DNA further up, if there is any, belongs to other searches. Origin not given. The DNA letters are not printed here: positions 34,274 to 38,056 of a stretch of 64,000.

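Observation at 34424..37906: Four GAF domains fused to a glucose-6-phosphate-dehydrogenase-like enzyme domain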

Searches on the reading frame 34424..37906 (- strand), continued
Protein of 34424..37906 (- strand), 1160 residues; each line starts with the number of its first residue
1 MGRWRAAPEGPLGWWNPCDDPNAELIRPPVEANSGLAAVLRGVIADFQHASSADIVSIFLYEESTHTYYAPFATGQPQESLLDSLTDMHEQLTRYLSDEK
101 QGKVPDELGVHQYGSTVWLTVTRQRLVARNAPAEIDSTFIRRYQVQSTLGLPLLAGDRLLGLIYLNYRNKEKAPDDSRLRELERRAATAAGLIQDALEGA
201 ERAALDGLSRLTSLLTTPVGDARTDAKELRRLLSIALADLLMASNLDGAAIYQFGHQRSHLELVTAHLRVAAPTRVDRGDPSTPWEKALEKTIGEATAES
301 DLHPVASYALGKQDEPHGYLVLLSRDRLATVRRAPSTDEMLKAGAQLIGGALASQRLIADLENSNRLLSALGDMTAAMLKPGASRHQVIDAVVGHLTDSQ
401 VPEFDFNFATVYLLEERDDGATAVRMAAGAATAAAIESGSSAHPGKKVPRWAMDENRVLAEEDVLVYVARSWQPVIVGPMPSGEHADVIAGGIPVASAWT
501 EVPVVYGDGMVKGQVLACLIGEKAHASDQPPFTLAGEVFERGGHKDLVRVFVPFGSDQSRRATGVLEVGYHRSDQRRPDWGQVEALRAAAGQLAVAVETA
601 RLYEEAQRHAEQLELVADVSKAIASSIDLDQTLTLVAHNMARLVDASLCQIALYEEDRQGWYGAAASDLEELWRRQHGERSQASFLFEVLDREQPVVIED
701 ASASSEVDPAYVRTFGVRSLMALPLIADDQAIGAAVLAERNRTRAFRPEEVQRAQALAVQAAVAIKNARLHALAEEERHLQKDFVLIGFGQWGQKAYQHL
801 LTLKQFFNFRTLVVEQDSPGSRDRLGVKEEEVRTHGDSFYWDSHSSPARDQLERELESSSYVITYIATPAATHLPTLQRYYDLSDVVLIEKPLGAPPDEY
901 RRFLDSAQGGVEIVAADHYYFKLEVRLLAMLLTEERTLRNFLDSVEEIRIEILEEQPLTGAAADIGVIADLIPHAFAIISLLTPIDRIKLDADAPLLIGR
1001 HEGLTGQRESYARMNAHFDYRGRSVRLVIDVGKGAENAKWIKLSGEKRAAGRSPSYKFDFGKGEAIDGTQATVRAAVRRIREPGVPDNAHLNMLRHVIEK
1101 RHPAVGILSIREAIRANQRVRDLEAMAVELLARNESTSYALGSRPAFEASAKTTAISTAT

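Call 18: find_encoding_contigs(protein=P0096, flank=10000, max_places=2)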
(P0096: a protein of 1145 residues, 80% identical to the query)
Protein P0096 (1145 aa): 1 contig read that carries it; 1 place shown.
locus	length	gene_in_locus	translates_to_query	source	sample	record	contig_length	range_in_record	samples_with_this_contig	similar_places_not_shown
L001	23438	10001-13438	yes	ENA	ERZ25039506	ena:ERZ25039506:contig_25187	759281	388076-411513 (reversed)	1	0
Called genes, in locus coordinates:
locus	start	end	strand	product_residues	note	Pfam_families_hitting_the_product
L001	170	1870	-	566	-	PF19291:TREH_N, PF00723:Glyco_hydro_15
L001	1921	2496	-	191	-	PF00406:ADK, PF13207:AAA_17, PF13238:AAA_18 (weak), PF13671:AAA_33 (weak)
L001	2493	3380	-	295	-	PF02195:ParB_N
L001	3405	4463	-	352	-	PF03215:Rad17 (faint), PF00005:ABC_tran, PF13304:AAA_21 (faint), PF17912:OB_MalK (weak)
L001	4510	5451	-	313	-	PF00528:BPD_transp_1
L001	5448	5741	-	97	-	PF00528:BPD_transp_1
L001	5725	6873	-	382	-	PF17210:SdrD_B (weak), PF13620:CarboxypepD_reg (weak)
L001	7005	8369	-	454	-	PF13531:SBP_bac_11 (weak), PF13416:SBP_bac_8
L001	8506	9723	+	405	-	PF00232:Glyco_hydro_1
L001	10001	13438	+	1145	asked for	PF01590:GAF, PF13185:GAF_2, PF13492:GAF_3 (weak)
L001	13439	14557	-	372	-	PF13439:Glyco_transf_4, PF13477:Glyco_trans_4_2 (weak), PF13579:Glyco_trans_4_4, PF00534:Glycos_transf_1, PF13692:Glyco_trans_1_4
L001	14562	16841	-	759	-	PF14742:GDE_N_bis, PF22422:MGH1-like_GH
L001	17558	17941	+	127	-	-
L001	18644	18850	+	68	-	-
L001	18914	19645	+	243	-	PF00072:Response_reg, PF08281:Sigma70_r4_2 (weak), PF00196:GerE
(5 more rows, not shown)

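Call 45: predict_structure(alignment_id=A3)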
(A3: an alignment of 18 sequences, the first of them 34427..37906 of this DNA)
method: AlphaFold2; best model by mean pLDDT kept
length: 1160 residues; sequences in the alignment: 18
mean_pLDDT: 62.3   pTM: 0.35
mean pLDDT of the five models: 62.3, 62.2, 61.0, 61.0, 53.0
residues with pLDDT >= 90: 45; 70-90: 450; 50-70: 306; < 50: 359
segments of 3 or more residues with pLDDT < 50: 1-34, 204-225, 242-275, 299-368, 438-445, 609-626, 774-781, 806-808, 858-868, 885-895, 909-933, 961-966, 1037-1039, 1048-1053, 1056-1121, 1134-1160
pLDDT, mean of each block of 10 residues (from residue 1): 30 29 30 55 84 86 66 65 65 81 72 83 87 76 86 86 90 82 88 71 48 41 48 56 38 27 25 49 62 56 38 42 31 32 44 40 45 56 71 80 79 83 83 57 49 75 88 84 68 78 81 83 64 75 73 78 87 75 72 64 55 42 51 82 87 84 86 83 85 88 85 88 87 91 79 80 74 45 62 62 53 80 82 84 81 61 47 64 51 47 56 35 37 51 67 60 48 57 64 67 60 78 77 55 51 47 35 25 28 30 26 38 52 43 30 27
secondary structure, 60 per line:
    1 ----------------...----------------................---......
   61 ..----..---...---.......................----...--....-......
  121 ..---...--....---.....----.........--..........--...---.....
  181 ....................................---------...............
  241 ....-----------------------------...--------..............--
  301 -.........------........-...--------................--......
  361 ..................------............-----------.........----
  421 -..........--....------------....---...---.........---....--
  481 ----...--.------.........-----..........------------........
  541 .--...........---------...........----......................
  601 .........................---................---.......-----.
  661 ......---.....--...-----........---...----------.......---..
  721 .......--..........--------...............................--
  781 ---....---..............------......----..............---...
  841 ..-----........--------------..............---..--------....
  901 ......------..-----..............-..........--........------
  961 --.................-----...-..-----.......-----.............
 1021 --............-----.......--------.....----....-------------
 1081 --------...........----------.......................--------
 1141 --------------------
elements in order (helices of 4 or more, strands of 3 or more residues): H36-51 E55-62 E72-74 H78-100 H110-113 H115-122 E126-128 H131-134 H138-142 E147-155 E158-167 H176-216 H226-244 E274-276 H285-298 E302-310 E317-324 H337-352 H355-378 H385-396 E408-416 E422-431 H434-437 H450-453 E457-459 H464-471 E475-478 E497-505 E511-520 E533-535 H536-541 E547-554 E564-571 H580-625 H629-644 E648-654 E660-666 H670-674 E677-679 H685-692 E696-698 H709-715 E719-727 E730-739 H748-778 E784-787 H791-804 E811-816 H821-834 E838-842 H848-855 H870-883 H897-906 H920-933 H935-944 E947-954 H963-979 E996-1002 E1008-1020 E1023-1034 E1040-1046 E1055-1059 E1064-1067 H1089-1099 H1110-1132
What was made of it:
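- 37307..37801 (-): Module 1: GAF domain, aa 36-200. Model pLDDT is about 80 (call 45).
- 36842..37231 (-): Module 2: a GAF-sized alpha/beta module, aa 226-355. Its identity is unverified. Model pLDDT is 25-56 (call 45).
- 35558..35665 (-): Connecting helix, aa 748-783. It runs from GAF 4 straight into the first strand of the Rossmann fold. The stretch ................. is invariant. Helix 748-778 followed by strand 784-787 in the model (call 45).
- On GAF domain (Pfam PF01590 / PF13185 / PF13492): The secondary-structure pattern agrees (call 45).
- On GAF-regulated catalytic proteins (PDE2/5/6, CyaB1/2, PtsP): Domain order and linker helices are seen in the model (call 45).
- The full-length model is poor (pLDDT 62, pTM 0.35, call 45), so nothing can be said about how the domains communicate.
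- Tried and rejected: The full-length model was too poor in module 2 to use (call 45).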

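Call 50: search_protein_families(library=padloc, proteins=[window:34427-37906:-], max_evalue=0.01)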
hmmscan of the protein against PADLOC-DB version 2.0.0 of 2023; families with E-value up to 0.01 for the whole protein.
window:34427-37906:- (1160 aa): 0 families
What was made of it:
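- Tried and rejected: There was no PADLOC hit for the target or its relatives (call 50), and the target's own neighbourhood is metabolic.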

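Call 60: fold_search(model_id=the predicted structure, library=pdb)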
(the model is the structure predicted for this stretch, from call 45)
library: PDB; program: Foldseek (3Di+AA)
matches with E <= 10: 1384; with E <= 0.001: 413
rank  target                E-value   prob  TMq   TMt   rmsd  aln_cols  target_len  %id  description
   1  3lfv_B                1.3e-13  1.00  0.22  0.56   7.4       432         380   14  crystal structure of unliganded PDE5A GAF domain (released 2010-09-22)
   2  3lfv_A                2.0e-13  1.00  0.23  0.57  15.1       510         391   12  crystal structure of unliganded PDE5A GAF domain (released 2010-09-22)
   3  3mf0_A                3.6e-13  1.00  0.23  0.57   7.0       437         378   13  Crystal structure of PDE5A GAF domain (89-518) (released 2010-09-22)
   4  3mf0_B                4.1e-13  1.00  0.22  0.58   7.4       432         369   14  Crystal structure of PDE5A GAF domain (89-518) (released 2010-09-22)
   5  1mc0                  2.6e-12  1.00  0.13  0.38  18.4       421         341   11  Regulatory Segment of Mouse 3',5'-Cyclic Nucleotide Phosphodiesterase 2A, Containing the GAF A and GAF B Domains (released 2002-10-02)
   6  3ibj_A                9.9e-12  1.00  0.23  0.37   8.8       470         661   11  X-ray structure of PDE2A (released 2009-10-27)
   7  1ykd_A                4.6e-11  1.00  0.18  0.39  13.6       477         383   14  Crystal Structure of the Tandem GAF Domains from a Cyanobacterial Adenylyl Cyclase: Novel Modes of Ligand-Binding and  (released 2005-02-22)
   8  3ibj_B                8.3e-11  1.00  0.19  0.31  10.4       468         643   10  X-ray structure of PDE2A (released 2009-10-27)
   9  8w26                  1.3e-10  1.00  0.22  0.56   7.7       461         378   14  X-ray crystal structure of the GAF-PHY domains of SyB-Cph1 (released 2024-05-22)
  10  1ykd_B                2.3e-10  1.00  0.18  0.41  12.5       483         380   14  Crystal Structure of the Tandem GAF Domains from a Cyanobacterial Adenylyl Cyclase: Novel Modes of Ligand-Binding and  (released 2005-02-22)
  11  6x88_A                1.2e-09  1.00  0.19  0.43  10.1       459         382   10  PDE6 chicken GAF domain (released 2020-11-04)
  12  9cxh_A                1.6e-09  1.00  0.19  0.25  17.9       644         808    9  Structure of PDE6C in complex with the rod inhibitory p gamma subunit in the presence of cGMP (released 2024-12-18)
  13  4mcw_A                1.9e-09  1.00  0.14  0.41  11.3       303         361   15  Crystal structure of a HD-GYP domain (a cyclic-di-GMP phosphodiesterase) containing a tri-nuclear metal centre (released 2014-02-19)
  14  8u63_A                2.3e-09  1.00  0.20  0.39  12.9       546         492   11  Cryo-EM structure of PsBphP in Pfr state, Dimer of Dimers PSM only (released 2024-08-21)
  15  5w10_B                3.0e-09  1.00  0.13  0.78   3.0       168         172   18  Lcd1 GAF domain in complex with cAMP ligand (released 2017-06-28)
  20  3trc                  3.7e-09  1.00  0.13  0.82   2.5       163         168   18  Structure of the GAF domain from a phosphoenolpyruvate-protein phosphotransferase (ptsP) from Coxiella burnetii (released 2011-09-28)
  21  3ci6_A                5.0e-09  1.00  0.13  0.83   2.5       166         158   21  Crystal structure of the GAF domain from Acinetobacter phosphoenolpyruvate-protein phosphotransferase (released 2008-05-13)
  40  3ci6_B                2.5e-08  1.00  0.13  0.78   2.6       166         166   20  Crystal structure of the GAF domain from Acinetobacter phosphoenolpyruvate-protein phosphotransferase (released 2008-05-13)
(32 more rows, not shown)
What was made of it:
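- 35606..36028 (-): Module 4: GAF domain, aa 627-767, most like the GAFs of PtsP and NifA. Foldseek single-GAF matches 3trc and 3ci6 at TM 0.82 (call 60).
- On GAF domain (Pfam PF01590 / PF13185 / PF13492): The full-length model matches the tandem GAFs of PDE5A, PDE2A and CyaB2 over 420-510 columns, at E=1e-13 to 5e-11 (call 60).
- On GAF-regulated catalytic proteins (PDE2/5/6, CyaB1/2, PtsP): Foldseek matches (call 60).
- The full-length model matches the tandem-GAF regulatory segments of PDE5A, PDE2A, PDE6 and CyaB2 at E=1e-13 to 1e-11 (call 60). Phytochrome GAF-PHY modules are among the matches of the full-length model (call 60).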
